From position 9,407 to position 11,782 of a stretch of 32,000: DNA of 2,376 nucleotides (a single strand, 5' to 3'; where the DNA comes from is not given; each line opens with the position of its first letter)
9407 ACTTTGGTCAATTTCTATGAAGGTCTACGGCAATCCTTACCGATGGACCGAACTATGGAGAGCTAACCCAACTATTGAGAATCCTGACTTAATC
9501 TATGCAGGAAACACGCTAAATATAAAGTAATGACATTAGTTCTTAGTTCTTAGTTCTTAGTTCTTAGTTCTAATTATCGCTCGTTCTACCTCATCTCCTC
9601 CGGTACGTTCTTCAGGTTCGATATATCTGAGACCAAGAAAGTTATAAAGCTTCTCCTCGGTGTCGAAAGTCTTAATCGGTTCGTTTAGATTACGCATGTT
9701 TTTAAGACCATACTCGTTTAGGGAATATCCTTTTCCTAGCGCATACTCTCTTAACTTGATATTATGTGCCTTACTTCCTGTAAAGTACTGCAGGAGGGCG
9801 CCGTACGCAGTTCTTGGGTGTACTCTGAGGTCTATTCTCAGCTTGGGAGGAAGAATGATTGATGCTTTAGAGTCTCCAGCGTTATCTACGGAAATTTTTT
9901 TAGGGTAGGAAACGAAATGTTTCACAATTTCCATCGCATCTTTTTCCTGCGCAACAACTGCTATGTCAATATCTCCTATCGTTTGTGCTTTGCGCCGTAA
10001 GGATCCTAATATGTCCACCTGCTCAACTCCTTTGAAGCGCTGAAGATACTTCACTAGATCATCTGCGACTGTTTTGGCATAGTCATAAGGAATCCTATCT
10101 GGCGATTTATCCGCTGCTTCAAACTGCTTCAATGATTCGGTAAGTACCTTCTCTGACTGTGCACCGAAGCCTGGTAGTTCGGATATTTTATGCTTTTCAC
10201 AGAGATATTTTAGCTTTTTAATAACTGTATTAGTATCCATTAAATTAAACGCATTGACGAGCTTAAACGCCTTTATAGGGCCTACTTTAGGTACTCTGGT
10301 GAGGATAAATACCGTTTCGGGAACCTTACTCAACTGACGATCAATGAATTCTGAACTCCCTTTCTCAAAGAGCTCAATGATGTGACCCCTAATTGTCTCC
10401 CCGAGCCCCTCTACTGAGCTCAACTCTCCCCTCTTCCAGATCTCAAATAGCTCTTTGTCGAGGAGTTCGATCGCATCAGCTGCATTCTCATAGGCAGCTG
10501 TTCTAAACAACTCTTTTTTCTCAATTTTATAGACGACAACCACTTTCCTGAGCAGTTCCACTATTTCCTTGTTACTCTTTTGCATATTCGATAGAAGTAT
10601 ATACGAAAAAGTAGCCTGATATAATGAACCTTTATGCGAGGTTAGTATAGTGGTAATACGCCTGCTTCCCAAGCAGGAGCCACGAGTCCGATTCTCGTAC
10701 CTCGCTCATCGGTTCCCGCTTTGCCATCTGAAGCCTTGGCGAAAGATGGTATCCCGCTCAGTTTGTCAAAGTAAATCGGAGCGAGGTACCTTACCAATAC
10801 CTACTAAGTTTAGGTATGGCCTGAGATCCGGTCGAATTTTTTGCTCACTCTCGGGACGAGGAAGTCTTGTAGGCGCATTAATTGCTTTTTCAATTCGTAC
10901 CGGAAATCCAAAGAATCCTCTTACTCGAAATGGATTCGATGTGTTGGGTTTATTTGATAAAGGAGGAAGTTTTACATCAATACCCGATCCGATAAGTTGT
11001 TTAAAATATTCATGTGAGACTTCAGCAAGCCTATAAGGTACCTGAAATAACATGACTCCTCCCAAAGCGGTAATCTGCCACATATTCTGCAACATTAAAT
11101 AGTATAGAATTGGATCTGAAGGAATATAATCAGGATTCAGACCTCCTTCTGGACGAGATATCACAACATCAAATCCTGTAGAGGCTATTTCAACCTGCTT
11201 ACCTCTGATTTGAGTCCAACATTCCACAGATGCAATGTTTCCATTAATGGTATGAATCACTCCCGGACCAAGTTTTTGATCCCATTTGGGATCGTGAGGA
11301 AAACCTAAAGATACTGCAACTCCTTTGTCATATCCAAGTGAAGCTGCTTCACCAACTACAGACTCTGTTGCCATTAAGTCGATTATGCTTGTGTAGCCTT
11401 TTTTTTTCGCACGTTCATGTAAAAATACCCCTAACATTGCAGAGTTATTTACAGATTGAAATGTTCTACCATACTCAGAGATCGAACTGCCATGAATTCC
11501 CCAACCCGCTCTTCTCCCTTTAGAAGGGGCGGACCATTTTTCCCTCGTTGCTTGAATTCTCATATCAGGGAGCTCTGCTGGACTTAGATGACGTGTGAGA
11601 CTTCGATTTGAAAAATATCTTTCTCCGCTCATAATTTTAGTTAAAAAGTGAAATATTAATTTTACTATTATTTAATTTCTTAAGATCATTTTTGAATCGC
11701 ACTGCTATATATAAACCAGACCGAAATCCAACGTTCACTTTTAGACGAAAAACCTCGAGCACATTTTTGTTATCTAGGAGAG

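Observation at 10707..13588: Three tandem paralogues of an uncharacterised family filling the gap between tRNA-Gly and tRNA-Thr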

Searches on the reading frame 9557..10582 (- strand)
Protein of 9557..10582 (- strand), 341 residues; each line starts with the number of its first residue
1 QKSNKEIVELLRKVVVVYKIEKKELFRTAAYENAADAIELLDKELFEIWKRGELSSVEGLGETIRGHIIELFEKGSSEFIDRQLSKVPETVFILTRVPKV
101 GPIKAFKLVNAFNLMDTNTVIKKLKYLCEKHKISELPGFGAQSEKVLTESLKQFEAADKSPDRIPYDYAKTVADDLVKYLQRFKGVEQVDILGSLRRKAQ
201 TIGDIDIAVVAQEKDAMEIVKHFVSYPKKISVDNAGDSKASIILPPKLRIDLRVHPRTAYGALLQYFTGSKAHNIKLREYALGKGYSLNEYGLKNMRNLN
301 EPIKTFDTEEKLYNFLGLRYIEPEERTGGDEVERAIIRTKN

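Call 58: find_related_loci(query=window:9557-10582:-, collection=metagenome_contigs, flank=7000)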
Query window:9557-10582:- (341 aa) in metagenome_contigs; peptide patterns used: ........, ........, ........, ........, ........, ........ (x = any residue, [..] = any of these).
253 stretches matched a pattern; 155 encode a relative of the query (tblastn E <= 1e-3); the best 80 are kept; 80 distinct loci.
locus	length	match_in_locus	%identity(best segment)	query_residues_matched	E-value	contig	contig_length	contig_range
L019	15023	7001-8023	100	1-341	0e+0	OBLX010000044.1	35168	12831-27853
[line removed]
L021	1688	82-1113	69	1-335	4e-172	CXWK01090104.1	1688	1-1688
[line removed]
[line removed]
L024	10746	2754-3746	49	3-335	4e-101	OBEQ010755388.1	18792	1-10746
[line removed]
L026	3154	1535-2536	48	3-335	1e-100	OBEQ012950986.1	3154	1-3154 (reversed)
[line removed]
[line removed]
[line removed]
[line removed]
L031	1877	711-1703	46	3-336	2e-100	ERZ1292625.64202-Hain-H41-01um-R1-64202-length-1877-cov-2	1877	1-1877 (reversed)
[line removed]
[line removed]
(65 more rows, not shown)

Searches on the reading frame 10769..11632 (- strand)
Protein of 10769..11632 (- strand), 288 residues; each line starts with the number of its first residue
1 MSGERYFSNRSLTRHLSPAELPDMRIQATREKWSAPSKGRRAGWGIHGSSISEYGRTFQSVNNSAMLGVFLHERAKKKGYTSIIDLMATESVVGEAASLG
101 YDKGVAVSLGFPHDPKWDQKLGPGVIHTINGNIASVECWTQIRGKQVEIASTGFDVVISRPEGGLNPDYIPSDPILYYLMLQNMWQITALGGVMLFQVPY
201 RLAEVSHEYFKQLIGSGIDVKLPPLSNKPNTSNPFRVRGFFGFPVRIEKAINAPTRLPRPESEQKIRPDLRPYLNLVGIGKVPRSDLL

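Call 6: search_protein_families(library=pfam, proteins=[window:10769-11632:-], max_evalue=10)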
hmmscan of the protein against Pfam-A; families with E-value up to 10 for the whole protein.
window:10769-11632:- (288 aa): 0 families

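Call 31: search_protein_families(library=ncbifam, proteins=[window:10769-11632:-], max_evalue=1)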
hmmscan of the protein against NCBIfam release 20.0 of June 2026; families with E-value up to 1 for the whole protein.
window:10769-11632:- (288 aa): 0 families

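Call 50: search_protein_families(library=padloc, proteins=[window:10769-11632:-], max_evalue=1)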
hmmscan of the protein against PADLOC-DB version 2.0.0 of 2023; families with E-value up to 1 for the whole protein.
window:10769-11632:- (288 aa): 0 families

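Call 51: search_protein_families(library=phrogs, proteins=[window:10769-11632:-], max_evalue=1)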
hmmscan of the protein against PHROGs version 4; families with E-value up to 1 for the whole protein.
window:10769-11632:- (288 aa): 1 family
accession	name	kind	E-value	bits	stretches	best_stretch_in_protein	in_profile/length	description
phrog_34025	-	unknown function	0.23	11.7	1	181-216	226-260/277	-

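Call 62: list_cluster_members(proteins=[P0001, window:10769-11632:-, L001:8783-9535:+, L001:10801-11826:+, P0004, P0006, P0008, P0026, L001:13259-14152:+, L001:12569-13120:+])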
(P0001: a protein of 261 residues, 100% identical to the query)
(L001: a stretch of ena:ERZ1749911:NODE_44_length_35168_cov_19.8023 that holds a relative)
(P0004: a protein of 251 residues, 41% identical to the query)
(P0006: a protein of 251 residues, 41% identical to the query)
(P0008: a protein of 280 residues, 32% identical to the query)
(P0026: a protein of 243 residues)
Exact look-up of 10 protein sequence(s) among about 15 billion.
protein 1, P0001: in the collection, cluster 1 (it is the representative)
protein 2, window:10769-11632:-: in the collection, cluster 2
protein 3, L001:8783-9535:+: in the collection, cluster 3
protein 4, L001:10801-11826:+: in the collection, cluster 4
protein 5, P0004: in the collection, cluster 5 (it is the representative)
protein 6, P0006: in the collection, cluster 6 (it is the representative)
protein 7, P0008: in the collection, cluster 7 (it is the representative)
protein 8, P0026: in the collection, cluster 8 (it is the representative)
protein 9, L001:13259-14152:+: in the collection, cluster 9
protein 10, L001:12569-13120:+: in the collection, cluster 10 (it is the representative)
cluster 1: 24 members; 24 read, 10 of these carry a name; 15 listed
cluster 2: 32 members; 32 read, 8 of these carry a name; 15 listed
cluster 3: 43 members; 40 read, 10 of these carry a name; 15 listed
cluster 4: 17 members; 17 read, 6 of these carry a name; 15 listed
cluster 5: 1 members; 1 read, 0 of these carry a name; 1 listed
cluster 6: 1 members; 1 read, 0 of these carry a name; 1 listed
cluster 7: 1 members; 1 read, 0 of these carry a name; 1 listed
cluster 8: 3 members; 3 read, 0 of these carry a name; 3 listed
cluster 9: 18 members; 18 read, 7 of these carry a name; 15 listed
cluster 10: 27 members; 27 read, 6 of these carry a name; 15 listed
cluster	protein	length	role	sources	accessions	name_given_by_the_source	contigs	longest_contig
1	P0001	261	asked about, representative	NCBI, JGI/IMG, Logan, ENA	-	hypothetical protein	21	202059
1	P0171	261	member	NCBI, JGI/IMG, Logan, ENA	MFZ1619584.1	MAG: hypothetical protein WAT72_02935 [Microgenomates group bacterium]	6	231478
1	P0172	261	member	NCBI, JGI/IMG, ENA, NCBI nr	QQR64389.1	hypothetical protein IPH70_02710 [Candidatus Roizmanbacteria bacterium] | MAG: hypothetical protein IPH70_02710 [Candidatus Roizmanbacteria bacterium]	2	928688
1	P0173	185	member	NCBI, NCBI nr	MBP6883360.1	hypothetical protein KBC14_03145, partial [Candidatus Woesebacteria bacterium] | hypothetical protein [Candidatus Woesebacteria bacterium]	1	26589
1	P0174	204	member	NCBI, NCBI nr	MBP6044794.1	hypothetical protein KA525_01405, partial [Candidatus Woesebacteria bacterium] | hypothetical protein [Candidatus Woesebacteria bacterium]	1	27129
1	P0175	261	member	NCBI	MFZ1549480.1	MAG: hypothetical protein WAT44_03380 [Microgenomates group bacterium]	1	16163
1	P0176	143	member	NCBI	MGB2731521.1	MAG: hypothetical protein WBC38_00925, partial [Microgenomates group bacterium]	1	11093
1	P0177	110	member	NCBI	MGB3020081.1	MAG: hypothetical protein WBB58_02595, partial [Microgenomates group bacterium]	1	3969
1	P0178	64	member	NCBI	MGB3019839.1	MAG: hypothetical protein WBB58_01315, partial [Microgenomates group bacterium]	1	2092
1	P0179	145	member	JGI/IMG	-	hypothetical protein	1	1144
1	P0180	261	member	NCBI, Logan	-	-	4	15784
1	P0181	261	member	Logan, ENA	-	-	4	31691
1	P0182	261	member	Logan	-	-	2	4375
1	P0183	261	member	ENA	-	-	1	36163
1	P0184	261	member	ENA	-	-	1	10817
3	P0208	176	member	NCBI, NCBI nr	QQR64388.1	hypothetical protein IPH70_02705 [Candidatus Roizmanbacteria bacterium] | MAG: hypothetical protein IPH70_02705 [Candidatus Roizmanbacteria bacterium]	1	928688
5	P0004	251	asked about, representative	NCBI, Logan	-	-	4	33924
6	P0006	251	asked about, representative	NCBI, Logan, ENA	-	-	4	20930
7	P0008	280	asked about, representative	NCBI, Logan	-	-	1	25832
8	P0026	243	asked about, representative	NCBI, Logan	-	-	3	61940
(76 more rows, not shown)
